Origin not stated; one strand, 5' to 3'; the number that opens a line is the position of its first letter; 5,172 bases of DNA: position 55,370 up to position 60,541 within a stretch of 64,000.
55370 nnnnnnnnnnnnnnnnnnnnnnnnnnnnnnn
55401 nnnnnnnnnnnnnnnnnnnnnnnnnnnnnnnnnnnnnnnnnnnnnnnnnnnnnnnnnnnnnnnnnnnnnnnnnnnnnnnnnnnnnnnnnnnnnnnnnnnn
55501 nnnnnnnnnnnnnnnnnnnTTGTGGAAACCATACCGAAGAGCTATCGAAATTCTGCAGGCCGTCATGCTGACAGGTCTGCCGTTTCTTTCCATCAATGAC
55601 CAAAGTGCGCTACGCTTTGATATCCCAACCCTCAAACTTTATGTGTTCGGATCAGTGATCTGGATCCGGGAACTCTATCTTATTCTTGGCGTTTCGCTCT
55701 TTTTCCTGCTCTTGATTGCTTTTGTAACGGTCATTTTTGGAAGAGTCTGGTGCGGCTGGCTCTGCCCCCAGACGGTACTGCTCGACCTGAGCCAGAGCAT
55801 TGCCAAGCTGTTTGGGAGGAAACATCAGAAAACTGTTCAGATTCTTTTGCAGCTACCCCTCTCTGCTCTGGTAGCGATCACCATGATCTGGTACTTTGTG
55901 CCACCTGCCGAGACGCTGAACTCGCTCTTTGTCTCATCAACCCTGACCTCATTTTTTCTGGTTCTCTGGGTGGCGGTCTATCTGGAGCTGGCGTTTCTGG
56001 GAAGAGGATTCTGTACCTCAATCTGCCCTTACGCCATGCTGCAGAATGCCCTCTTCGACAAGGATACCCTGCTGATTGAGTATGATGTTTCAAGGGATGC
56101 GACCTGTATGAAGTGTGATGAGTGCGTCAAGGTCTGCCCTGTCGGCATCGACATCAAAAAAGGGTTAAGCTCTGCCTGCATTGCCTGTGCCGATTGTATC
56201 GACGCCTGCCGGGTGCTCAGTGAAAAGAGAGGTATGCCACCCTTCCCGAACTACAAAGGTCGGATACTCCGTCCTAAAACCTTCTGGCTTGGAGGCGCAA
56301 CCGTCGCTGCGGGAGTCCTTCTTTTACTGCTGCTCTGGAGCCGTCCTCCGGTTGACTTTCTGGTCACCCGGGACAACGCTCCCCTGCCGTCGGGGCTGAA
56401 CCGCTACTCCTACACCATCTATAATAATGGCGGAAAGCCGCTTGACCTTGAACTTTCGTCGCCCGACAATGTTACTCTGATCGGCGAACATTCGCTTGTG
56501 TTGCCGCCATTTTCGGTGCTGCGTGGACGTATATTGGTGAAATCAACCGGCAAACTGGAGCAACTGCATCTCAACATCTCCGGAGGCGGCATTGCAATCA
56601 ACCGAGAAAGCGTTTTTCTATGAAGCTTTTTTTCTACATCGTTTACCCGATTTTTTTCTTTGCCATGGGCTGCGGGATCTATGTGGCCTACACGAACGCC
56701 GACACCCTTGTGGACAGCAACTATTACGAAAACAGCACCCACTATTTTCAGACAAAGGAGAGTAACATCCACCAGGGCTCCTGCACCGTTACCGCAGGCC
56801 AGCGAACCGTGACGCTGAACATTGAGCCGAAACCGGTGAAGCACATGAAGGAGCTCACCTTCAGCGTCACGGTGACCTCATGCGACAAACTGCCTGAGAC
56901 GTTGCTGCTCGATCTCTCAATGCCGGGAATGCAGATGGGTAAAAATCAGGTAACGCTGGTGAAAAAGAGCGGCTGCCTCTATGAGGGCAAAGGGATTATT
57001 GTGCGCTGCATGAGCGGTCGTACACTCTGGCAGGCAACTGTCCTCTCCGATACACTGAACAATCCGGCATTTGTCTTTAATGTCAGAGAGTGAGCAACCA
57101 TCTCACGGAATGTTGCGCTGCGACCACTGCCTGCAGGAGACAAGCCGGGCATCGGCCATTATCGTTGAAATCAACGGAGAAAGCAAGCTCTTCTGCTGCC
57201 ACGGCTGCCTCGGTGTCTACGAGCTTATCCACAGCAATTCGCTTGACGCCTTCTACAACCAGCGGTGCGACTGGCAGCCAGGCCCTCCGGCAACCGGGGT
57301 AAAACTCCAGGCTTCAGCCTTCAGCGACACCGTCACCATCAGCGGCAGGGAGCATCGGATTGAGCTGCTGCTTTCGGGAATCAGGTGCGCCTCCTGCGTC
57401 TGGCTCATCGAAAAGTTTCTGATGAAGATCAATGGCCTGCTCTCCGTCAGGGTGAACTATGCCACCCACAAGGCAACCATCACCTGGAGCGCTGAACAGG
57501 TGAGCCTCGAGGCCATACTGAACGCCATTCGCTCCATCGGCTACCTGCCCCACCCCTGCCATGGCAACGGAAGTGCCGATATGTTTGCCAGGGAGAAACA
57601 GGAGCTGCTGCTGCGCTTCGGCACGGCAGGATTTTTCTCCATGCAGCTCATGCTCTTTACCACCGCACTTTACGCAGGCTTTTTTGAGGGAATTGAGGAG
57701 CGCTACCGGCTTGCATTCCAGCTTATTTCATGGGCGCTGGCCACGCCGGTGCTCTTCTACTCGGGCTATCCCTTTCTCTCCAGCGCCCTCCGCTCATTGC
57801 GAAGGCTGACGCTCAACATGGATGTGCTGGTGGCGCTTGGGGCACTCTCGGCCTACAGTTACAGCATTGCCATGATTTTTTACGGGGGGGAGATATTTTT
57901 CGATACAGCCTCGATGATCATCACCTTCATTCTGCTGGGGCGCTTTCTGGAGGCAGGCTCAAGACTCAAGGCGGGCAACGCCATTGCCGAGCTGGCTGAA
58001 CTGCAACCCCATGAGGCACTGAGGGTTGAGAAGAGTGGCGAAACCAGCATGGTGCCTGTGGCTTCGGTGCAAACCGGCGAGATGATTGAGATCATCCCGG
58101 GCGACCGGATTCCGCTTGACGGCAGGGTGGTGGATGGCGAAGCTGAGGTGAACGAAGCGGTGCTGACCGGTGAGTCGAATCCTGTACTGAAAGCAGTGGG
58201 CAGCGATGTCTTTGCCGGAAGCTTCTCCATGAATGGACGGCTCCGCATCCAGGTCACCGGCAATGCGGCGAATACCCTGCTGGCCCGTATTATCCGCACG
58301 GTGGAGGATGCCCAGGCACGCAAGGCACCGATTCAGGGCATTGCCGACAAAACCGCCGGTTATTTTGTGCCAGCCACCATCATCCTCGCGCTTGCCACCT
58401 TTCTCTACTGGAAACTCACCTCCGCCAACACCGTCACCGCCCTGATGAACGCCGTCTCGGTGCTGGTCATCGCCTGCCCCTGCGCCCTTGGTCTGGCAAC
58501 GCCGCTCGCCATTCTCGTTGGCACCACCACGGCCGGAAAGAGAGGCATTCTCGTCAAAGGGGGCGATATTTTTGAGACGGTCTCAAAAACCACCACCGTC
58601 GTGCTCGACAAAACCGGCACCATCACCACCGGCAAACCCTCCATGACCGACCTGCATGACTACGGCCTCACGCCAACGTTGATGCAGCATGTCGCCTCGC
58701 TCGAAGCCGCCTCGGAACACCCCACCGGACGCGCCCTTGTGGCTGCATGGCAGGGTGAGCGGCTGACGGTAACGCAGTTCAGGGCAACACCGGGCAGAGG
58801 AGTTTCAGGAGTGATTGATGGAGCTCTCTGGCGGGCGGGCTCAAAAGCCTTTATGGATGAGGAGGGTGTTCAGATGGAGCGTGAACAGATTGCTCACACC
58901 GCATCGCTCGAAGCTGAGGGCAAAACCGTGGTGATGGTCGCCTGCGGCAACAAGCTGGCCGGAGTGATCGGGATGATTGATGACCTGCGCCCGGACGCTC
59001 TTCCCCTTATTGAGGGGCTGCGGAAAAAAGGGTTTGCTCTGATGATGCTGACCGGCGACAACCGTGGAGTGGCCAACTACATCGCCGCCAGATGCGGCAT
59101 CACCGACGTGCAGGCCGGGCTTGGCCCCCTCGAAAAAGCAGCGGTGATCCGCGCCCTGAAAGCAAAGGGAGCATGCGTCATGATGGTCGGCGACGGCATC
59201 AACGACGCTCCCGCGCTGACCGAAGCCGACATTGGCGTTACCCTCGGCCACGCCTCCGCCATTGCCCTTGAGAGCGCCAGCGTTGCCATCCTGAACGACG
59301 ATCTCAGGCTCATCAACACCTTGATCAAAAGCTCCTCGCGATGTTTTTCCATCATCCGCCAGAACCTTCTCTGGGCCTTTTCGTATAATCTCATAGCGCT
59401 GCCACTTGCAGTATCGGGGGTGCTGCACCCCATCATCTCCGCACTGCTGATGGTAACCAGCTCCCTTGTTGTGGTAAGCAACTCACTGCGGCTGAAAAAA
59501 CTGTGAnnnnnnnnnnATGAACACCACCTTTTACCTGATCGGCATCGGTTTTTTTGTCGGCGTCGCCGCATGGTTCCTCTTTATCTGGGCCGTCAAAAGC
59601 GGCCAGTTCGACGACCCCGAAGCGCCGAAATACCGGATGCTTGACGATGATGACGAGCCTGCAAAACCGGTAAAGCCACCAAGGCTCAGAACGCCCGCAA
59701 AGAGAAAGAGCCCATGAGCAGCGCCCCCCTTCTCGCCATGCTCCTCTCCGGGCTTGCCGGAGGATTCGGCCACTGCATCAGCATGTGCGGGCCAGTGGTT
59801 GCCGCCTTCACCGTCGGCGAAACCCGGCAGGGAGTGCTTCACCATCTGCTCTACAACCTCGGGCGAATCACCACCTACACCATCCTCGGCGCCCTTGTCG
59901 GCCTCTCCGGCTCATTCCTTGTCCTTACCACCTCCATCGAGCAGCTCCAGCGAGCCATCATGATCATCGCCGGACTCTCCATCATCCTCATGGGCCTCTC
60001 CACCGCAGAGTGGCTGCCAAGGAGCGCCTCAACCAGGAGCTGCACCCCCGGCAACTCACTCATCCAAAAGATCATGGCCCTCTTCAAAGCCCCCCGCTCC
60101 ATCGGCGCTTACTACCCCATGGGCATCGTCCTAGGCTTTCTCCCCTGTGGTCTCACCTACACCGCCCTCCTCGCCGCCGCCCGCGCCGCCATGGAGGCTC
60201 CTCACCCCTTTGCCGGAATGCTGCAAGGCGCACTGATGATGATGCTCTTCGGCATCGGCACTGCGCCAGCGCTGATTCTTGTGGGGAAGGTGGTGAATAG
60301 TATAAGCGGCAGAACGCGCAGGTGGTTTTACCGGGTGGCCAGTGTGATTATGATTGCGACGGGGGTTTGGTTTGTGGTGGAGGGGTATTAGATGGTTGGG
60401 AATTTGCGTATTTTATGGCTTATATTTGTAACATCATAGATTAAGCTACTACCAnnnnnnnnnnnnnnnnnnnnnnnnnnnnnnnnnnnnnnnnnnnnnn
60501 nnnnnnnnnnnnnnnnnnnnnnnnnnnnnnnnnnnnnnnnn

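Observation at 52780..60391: Complete cbb3-type O2 reductase plus assembly genes in a probable strict anaerobe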

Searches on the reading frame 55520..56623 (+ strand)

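Call 3: search_protein_families(library=ncbifam, proteins=[window:55520-56623:+], max_evalue=0.001)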
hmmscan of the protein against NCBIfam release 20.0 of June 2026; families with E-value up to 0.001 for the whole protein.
window:55520-56623:+ (367 aa): 6 families
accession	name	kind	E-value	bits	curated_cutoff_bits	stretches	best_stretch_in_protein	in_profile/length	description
TIGR02745.1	ccoG_rdxA_fixG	equivalog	1.7e-58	198.6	316.7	2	2-192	1-211/435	cytochrome c oxidase accessory protein CcoG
TIGR02163.1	napH_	subfamily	1.9e-17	63.6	213.05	1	63-231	67-247/255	NapH/MauN family ferredoxin-type protein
NF007013.0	PRK09477.1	equivalog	2e-17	63.2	234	1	63-231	90-270/286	quinol dehydrogenase ferredoxin subunit NapH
NF043039.1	HgcAB_like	equivalog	2.2e-06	27.5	285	1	57-231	161-345/350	HgcAB-like fusion protein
NF040864.1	HgcB_ferredoxin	equivalog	0.00027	20.7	99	1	160-216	17-67/93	mercury methylation ferredoxin HgcB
NF045874.1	Vhu_polyferre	exception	0.001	17.9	600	0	163-231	298-371/381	F420-non-reducing hydrogenase associated-polyferredoxin VhuB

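Call 4: search_protein_families(library=pfam, proteins=[window:55520-56623:+], max_evalue=0.001)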
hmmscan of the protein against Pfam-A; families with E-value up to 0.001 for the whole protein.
window:55520-56623:+ (367 aa): 8 families
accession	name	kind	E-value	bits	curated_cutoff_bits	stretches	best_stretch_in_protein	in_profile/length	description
PF13746.11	Fer4_18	-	5.9e-21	75.2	27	2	193-240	58-105/114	4Fe-4S dicluster domain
PF12801.12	Fer4_5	-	3.2e-15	56.2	22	2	58-100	4-47/48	4Fe-4S binding domain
PF12838.12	Fer4_7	-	1.7e-08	35.2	27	1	163-210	6-52/52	4Fe-4S dicluster domain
PF13183.11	Fer4_8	-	3.5e-07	31.1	27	0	163-210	9-68/68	4Fe-4S dicluster domain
PF14697.11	Fer4_21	-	8.6e-06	26.2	35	1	163-208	12-53/59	4Fe-4S dicluster domain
PF13187.11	Fer4_9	-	2.8e-05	24.5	27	1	165-209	8-50/52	4Fe-4S dicluster domain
PF12800.12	Fer4_4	-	0.00013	22.5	24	0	195-209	3-17/17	4Fe-4S binding domain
PF00037.32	Fer4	-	0.00025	21.1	21.1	0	195-209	7-21/24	4Fe-4S binding domain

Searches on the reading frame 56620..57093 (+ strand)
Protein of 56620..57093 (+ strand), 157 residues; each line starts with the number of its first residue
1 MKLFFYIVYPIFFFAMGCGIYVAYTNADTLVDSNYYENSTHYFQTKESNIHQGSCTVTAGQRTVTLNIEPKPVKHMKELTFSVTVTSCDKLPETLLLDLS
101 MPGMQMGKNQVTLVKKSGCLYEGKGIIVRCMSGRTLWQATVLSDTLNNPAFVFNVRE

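Call 3: search_protein_families(library=ncbifam, proteins=[window:56620-57093:+], max_evalue=0.001)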
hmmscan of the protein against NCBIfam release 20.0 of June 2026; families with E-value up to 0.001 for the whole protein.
window:56620-57093:+ (157 aa): 0 families

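Call 4: search_protein_families(library=pfam, proteins=[window:56620-57093:+], max_evalue=0.001)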
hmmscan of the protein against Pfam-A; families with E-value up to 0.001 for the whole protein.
window:56620-57093:+ (157 aa): 1 family
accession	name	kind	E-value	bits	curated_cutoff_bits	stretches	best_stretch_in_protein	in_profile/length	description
PF05751.16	FixH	-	7.2e-08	33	23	1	3-83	10-96/150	FixH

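Call 41: search_protein_families(library=pfam, proteins=[window:56620-57093:+], max_evalue=5)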
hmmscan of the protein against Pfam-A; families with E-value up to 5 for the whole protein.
window:56620-57093:+ (157 aa): 2 families
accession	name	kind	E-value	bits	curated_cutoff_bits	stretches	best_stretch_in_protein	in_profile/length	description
PF05751.16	FixH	-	7.2e-08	33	23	1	3-83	10-96/150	FixH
PF07523.18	Big_3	-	0.098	13.4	21.2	1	27-85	16-68/68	Bacterial Ig-like domain (group 3)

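Call 42: search_solved_structures(query=window:56620-57093:+, max_evalue=10, show_alignments=2)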
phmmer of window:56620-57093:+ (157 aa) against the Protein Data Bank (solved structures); distinct sequences matched with E-value up to 10: 3.
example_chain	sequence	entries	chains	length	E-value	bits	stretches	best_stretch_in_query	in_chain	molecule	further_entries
9g6b_C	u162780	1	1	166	0.64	13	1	9-47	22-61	FixH family protein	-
1ux7_A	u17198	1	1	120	0.8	12.7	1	22-58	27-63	ENDO-1,4-BETA-XYLANASE D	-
1w0n_A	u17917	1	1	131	0.92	12.5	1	22-58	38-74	ENDO-1,4-BETA-XYLANASE D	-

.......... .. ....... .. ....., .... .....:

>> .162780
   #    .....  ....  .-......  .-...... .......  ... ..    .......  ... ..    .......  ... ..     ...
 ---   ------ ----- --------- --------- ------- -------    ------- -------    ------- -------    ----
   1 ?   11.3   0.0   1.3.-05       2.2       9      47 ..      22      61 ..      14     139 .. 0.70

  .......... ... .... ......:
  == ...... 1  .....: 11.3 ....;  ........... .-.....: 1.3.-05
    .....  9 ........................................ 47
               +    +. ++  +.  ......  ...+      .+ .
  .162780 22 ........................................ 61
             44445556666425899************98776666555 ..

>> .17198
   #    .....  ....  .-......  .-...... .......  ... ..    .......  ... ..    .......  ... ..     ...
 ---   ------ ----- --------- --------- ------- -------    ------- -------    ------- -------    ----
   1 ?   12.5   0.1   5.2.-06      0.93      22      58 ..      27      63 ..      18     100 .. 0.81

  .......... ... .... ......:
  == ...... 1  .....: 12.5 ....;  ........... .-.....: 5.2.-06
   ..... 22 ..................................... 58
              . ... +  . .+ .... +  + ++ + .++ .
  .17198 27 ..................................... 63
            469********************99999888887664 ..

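Call 43: find_homologous_proteins(query=window:56620-57093:+, max_evalue=0.001)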
Query window:56620-57093:+ (157 aa): 166 proteins with E <= 0.001 among 180 candidates; the best 120 are listed.
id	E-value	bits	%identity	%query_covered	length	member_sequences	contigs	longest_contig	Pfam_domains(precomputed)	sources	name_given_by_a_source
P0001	6.8e-96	336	94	100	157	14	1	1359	PF05751.17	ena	-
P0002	1.3e-91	322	90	100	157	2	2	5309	PF05751.17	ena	-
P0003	2.6e-90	318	89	100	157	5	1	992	PF05751.17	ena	-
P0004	1.0e-89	316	89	100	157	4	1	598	PF05751.17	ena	-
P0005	1.5e-89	315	87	100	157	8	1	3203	PF05751.17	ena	-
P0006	6.6e-89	313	89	100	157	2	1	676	PF05751.17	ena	-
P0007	2.4e-63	230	93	71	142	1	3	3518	-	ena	-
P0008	3.0e-63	230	90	73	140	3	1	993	-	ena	-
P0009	6.1e-63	229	74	62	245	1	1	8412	PF05751.17,PF13115.12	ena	-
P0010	1.9e-62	227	93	71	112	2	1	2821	-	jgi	jgi:hypothetical protein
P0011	2.1e-62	227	93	71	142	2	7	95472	-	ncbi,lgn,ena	-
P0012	1.2e-61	225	87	76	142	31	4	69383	-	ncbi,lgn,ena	-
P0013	1.4e-61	225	91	71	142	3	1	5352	-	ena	-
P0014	2.2e-61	224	86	76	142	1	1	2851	-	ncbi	ncbi:MAG: hypothetical protein WCL42_09865 [Chlorobiaceae bacterium]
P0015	1.2e-60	222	85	76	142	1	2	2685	-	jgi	jgi:CheY-like chemotaxis protein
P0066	6.3e-50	187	62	92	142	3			-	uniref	uniref:YtkA-like domain-containing protein n=1 Tax=Chlorobium chlorochromatii (strain CaD3) TaxID=34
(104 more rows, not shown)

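Call 56: predict_structure(alignment_id=A2)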
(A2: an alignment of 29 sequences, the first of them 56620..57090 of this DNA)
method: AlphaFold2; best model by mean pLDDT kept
length: 157 residues; sequences in the alignment: 29
mean_pLDDT: 75.8   pTM: 0.66
mean pLDDT of the five models: 75.8, 74.6, 73.2, 72.5, 71.6
residues with pLDDT >= 90: 67; 70-90: 44; 50-70: 4; < 50: 42
segments of 3 or more residues with pLDDT < 50: 1-42
pLDDT, mean of each block of 10 residues (from residue 1): 38 35 37 39 68 88 94 93 93 95 83 95 93 88 91 84
secondary structure, 60 per line:
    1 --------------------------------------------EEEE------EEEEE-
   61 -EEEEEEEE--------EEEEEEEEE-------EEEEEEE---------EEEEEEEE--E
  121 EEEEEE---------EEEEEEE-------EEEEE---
elements in order: E45-48 E55-59 E62-69 E78-86 E94-100 E110-117 E120-126 E136-142 E150-154

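Call 58: fold_search(model_id=the predicted structure, library=pdb)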
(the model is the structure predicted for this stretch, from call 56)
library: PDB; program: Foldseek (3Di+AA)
matches with E <= 10: 1689; with E <= 0.001: 2
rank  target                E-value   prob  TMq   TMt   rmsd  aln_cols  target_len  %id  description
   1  9ll2_A                6.0e-04  1.00  0.45  0.61   4.6       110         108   20  Crystal structure of the Helicobacter pylori copper resistance determinant CrdA in the apo form (released 2025-11-19)
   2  9ll4_A                7.9e-04  1.00  0.42  0.59   4.9       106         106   21  Crystal structure of the Helicobacter pylori copper resistance determinant CrdA in complex with silver ions in space g (released 2025-11-19)
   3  6c6q_D                5.8e-03  0.99  0.33  0.43   6.3        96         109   16  Crystal Structure of the Murine Norovirus VP1 P Domain in complex with the CD300lf Receptor (released 2018-09-12)
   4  4x5l_A                6.1e-03  0.98  0.28  0.38   5.5        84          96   13  Crystal structure of Dscam1 Ig7 domain, isoform 9 (released 2015-12-09)
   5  6iec_D                6.8e-03  0.95  0.29  0.36   6.4       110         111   13  Structure of RVFV Gn and human monoclonal antibody R17 (released 2019-04-10)
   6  7srk_D                7.2e-03  0.97  0.31  0.39   6.4       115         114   10  Single chain trimer HLA-A*24:02 (Y108C, A163C) with 8mer peptide YPPVPETF (released 2022-11-23)
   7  6hci_A                8.0e-03  0.95  0.27  0.36   5.5        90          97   10  Crystal structure of titin M3 domain (released 2019-08-28)
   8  4cdg_C                9.5e-03  0.98  0.31  0.37   6.4       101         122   10  Crystal structure of the Bloom's syndrome helicase BLM in complex with Nanobody (released 2013-11-13)
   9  3qp3_A                1.0e-02  0.97  0.31  0.41   5.6        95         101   12  Crystal structure of titin domain M4, tetragonal form (released 2012-02-15)
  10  9e89_L                1.0e-02  0.97  0.30  0.39   5.3        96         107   14  CPV2a capsid complexed with scFv2 (released 2025-01-29)
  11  8h7m_B                1.1e-02  0.91  0.29  0.34   6.7       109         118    8  Structure of nanobody 11A in complex with parathion (released 2023-10-25)
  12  8en4_D                1.2e-02  0.95  0.31  0.40   6.2       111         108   11  Structure of GII.4 norovirus in complex with Nanobody 53 (released 2023-03-15)
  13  9t3s_L                1.2e-02  0.97  0.31  0.40   5.1        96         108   14  Structure of human HER2 in complex with EPS226 Fab (released 2026-03-11)
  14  5ir3                  1.2e-02  0.96  0.30  0.39   7.7        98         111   10  Crystal structure of the recombinant highest fibrillogenic natural mutant (obtained from patient AR) derived from lambda (released 2017-06-14)
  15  6ns1_A                1.2e-02  0.96  0.29  0.24   5.3        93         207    8  Crystal structure of DIP-gamma IG1+IG2 (released 2019-02-06)
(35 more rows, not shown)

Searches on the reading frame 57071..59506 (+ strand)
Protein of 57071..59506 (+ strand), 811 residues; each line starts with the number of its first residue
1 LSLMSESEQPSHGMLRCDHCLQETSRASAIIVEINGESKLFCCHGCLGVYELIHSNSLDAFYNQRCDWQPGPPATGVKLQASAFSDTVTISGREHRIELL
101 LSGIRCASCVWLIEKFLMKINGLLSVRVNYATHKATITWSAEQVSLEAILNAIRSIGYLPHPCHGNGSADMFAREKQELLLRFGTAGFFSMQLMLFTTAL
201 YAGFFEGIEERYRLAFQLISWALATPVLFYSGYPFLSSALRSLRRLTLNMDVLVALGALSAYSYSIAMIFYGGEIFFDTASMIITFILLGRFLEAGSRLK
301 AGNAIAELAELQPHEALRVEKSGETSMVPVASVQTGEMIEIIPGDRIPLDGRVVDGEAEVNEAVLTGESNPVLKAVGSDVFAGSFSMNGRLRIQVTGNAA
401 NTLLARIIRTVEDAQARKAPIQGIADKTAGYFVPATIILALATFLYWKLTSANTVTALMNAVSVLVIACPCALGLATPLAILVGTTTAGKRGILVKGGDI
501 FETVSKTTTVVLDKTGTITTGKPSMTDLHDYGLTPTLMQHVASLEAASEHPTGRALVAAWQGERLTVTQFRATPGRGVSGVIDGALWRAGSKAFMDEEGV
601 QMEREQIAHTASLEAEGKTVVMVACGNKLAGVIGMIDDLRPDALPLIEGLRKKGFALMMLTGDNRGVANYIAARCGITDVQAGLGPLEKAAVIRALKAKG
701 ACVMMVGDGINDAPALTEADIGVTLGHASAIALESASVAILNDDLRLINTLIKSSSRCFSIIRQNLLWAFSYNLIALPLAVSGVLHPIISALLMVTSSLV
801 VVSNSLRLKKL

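Call 3: search_protein_families(library=ncbifam, proteins=[window:57071-59506:+], max_evalue=0.001)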
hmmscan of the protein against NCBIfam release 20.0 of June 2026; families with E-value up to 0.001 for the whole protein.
window:57071-59506:+ (811 aa): 30 families (the best 25 are shown)
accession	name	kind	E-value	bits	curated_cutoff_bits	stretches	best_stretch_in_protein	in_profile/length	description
TIGR01525.1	ATPase-IB_hvy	subfamily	3.1e-173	577.6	346.25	1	250-808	1-560/560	heavy metal translocating P-type ATPase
TIGR01511.1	ATPase-IB1_Cu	subfamily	2.9e-160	534.7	397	1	232-809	2-542/542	copper-translocating P-type ATPase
NF007952.0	PRK10671.1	equivalog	8.7e-137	457.5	1316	1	90-809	98-832/838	copper-exporting P-type ATPase CopA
TIGR01512.1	ATPase-IB2_Cd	subfamily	5e-119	398.2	313.5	2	279-593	20-305/494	cadmium family heavy metal-translocating P-type ATPase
NF008262.1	PRK11033.1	equivalog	1.7e-113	380.5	1005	1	89-809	35-728/731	zinc/cadmium/mercury/lead-transporting ATPase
NF033775.1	P_type_ZntA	exception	2.9e-92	310.2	1240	1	90-809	43-729/732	Zn(II)/Cd(II)/Pb(II) translocating P-type ATPase ZntA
TIGR01494.1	ATPase_P-type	subfamily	8.1e-92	308.1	62.3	1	282-793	1-473/478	HAD-IC family P-type ATPase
TIGR01497.1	kdpB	equivalog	4.5e-47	160.5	527.9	1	254-744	38-552/675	potassium-transporting ATPase subunit KdpB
TIGR01647.1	ATPase-IIIA_H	equivalog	7.8e-41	140.1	615.5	2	282-527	60-306/755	plasma-membrane proton-efflux P-type ATPase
NF010609.0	PRK14010.1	equivalog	1.6e-38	132.4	1323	1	291-741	80-544/673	K(+)-transporting ATPase subunit B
TIGR01517.1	ATPase-IIB_Ca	equivalog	5.1e-35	120.9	507.05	2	301-522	142-375/882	calcium-translocating P-type ATPase, PMCA-type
TIGR01522.1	ATPase-IIA2_Ca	equivalog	1.1e-33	116.1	798.3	3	300-534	103-346/854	calcium-transporting P-type ATPase, PMR1-type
TIGR01116.1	ATPase-IIA1_Ca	equivalog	6.6e-28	97.3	703.4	2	629-745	457-588/799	calcium-translocating P-type ATPase, SERCA-type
TIGR01524.1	ATPase-IIIB_Mg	equivalog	1.1e-26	93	610.75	2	678-774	580-676/867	magnesium-translocating P-type ATPase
TIGR01657.1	P-ATPase-V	hypoth_equivalog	1.7e-22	78.8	618.25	2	678-731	780-833/1055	ATP13A2 family polyamine export P-type ATPase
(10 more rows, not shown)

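Call 4: search_protein_families(library=pfam, proteins=[window:57071-59506:+], max_evalue=0.001)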
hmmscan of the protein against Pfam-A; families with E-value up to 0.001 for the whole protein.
window:57071-59506:+ (811 aa): 4 families
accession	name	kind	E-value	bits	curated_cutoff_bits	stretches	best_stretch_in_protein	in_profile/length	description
PF00122.25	E1-E2_ATPase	-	1e-52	178.7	28.1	1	310-490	1-180/181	E1-E2 ATPase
PF00702.32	Hydrolase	-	3.1e-32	113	26.4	1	508-720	2-191/191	haloacid dehalogenase-like hydrolase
PF00403.32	HMA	-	1.1e-15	58.2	24.8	1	101-158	4-61/62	Heavy-metal-associated domain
PF12156.14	ATPase-cat_bd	-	4e-13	50.3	27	1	16-67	1-52/86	Putative metal-binding domain of cation transport ATPase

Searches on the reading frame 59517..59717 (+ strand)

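Call 3: search_protein_families(library=ncbifam, proteins=[window:59517-59717:+], max_evalue=0.001)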
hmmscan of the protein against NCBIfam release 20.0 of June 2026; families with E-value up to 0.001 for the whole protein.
window:59517-59717:+ (66 aa): 1 family
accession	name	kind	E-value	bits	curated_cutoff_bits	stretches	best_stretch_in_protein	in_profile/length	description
TIGR00847.1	ccoS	equivalog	1.7e-13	50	28.35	1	1-48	1-49/51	cbb3-type cytochrome oxidase assembly protein CcoS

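Call 4: search_protein_families(library=pfam, proteins=[window:59517-59717:+], max_evalue=0.001)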
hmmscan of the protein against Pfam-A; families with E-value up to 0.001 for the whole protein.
window:59517-59717:+ (66 aa): 1 family
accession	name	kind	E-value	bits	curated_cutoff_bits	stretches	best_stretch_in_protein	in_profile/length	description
PF03597.20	FixS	-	6.1e-18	64.7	23.1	1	5-45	4-44/44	Cytochrome oxidase maturation protein cbb3-type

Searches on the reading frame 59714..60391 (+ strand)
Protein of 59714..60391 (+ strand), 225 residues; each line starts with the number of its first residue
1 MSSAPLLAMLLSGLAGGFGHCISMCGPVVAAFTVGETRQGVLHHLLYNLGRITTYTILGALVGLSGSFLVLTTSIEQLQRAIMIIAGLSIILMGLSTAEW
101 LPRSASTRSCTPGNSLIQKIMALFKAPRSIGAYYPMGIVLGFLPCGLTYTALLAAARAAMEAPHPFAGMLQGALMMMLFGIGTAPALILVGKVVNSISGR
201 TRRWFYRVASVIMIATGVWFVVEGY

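Call 3: search_protein_families(library=ncbifam, proteins=[window:59714-60391:+], max_evalue=0.001)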
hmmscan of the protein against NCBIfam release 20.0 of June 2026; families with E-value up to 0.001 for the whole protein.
window:59714-60391:+ (225 aa): 1 family
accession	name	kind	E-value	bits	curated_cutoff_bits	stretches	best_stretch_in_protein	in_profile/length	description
NF040495.1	tranport_ArsG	equivalog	1e-08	34.8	200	1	34-223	38-223/225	aromatic aminobenezylarsenical efflux permease ArsG family transporter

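Call 4: search_protein_families(library=pfam, proteins=[window:59714-60391:+], max_evalue=0.001)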
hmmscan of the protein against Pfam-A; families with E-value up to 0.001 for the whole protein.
window:59714-60391:+ (225 aa): 2 families
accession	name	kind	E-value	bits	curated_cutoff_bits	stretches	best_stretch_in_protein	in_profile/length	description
PF13386.12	DsbD_2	-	1.4e-45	156.1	24.9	1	9-219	2-199/199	Cytochrome C biogenesis protein transmembrane region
PF02683.22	DsbD_TM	-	7.8e-07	29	27.1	1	6-221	5-215/219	Cytochrome C biogenesis protein transmembrane domain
